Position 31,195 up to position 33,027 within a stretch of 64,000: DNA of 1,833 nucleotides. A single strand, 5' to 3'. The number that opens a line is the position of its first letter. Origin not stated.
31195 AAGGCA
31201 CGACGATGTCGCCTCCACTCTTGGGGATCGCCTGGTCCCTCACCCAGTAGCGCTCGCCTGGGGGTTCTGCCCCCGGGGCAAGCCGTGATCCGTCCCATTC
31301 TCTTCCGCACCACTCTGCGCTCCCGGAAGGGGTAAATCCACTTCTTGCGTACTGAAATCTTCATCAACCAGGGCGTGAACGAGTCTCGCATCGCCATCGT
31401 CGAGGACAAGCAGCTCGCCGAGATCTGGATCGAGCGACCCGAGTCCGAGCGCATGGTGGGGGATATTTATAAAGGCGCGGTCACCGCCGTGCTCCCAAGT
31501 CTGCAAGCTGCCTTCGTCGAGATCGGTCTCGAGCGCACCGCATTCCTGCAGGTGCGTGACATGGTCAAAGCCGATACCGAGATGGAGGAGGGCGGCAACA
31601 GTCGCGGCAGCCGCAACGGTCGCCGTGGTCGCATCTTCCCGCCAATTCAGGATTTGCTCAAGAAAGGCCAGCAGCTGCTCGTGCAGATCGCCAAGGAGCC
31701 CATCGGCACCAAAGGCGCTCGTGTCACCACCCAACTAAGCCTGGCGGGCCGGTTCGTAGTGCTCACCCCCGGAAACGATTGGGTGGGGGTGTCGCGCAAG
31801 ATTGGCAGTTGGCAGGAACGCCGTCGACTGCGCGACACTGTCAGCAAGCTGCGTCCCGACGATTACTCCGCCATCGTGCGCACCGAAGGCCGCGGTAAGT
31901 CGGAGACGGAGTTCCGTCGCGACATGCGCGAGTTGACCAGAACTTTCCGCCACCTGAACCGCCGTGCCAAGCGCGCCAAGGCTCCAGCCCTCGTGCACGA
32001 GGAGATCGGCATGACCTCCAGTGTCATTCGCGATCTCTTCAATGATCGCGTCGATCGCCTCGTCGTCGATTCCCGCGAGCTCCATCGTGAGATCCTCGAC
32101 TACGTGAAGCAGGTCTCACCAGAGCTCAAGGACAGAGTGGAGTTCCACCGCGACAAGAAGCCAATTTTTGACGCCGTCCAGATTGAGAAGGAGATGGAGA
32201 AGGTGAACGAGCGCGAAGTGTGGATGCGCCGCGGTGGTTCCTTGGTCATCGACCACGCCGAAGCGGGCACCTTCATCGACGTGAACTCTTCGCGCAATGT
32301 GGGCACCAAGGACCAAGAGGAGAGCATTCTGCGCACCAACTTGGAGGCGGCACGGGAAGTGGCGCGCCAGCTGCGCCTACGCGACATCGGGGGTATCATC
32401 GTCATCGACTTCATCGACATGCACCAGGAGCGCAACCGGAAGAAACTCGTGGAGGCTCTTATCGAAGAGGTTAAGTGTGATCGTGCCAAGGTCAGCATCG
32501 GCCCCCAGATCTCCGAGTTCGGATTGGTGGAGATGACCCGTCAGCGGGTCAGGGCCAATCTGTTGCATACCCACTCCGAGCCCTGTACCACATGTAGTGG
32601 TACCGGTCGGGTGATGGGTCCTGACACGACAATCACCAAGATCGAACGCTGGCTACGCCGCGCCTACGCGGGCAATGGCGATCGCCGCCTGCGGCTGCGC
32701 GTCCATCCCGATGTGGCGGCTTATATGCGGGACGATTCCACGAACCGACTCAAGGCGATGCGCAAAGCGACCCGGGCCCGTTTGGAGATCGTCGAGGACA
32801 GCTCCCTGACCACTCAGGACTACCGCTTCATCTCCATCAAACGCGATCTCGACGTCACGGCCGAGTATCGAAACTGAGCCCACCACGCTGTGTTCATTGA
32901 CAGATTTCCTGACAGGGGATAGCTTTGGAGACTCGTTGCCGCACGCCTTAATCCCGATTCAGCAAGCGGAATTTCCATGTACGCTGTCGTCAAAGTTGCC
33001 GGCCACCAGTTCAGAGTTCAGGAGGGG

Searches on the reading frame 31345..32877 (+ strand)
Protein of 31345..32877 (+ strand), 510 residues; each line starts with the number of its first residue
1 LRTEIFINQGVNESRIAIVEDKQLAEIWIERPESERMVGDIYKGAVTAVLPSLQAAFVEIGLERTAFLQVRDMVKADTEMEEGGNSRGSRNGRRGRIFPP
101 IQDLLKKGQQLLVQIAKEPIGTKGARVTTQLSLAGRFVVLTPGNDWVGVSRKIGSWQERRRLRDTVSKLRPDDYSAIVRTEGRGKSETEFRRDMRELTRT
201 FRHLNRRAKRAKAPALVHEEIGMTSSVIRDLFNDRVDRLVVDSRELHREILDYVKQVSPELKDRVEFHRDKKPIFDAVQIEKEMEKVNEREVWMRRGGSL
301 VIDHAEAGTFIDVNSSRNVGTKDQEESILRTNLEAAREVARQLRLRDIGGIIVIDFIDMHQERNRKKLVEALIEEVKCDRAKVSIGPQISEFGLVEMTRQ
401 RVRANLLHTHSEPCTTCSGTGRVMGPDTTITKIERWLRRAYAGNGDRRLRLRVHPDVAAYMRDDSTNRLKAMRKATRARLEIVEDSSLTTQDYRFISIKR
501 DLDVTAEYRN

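Call 31: search_protein_families(library=ncbifam, proteins=[window:31345-32877:+], max_evalue=0.00001)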
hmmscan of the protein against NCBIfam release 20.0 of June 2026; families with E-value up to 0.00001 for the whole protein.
window:31345-32877:+ (510 aa): 5 families
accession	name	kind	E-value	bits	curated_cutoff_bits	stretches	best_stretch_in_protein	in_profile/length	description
TIGR00757.1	RNaseEG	subfamily_domain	3.2e-141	471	325.95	1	14-435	2-415/415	Rne/Rng family ribonuclease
NF008689.0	PRK11712.1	equivalog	2.6e-114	382.4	594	1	2-473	2-464/489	ribonuclease G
NF052588.1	RnaseEMycob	equivalog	5.4e-87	292.5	1400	1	8-428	333-751/945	ribonuclease E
NF008074.0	PRK10811.1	equivalog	1.7e-86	291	908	1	12-499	12-490/1068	ribonuclease E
NF052586.1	RnaseECyano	equivalog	3.2e-78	263.7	900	1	17-424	15-407/619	ribonuclease E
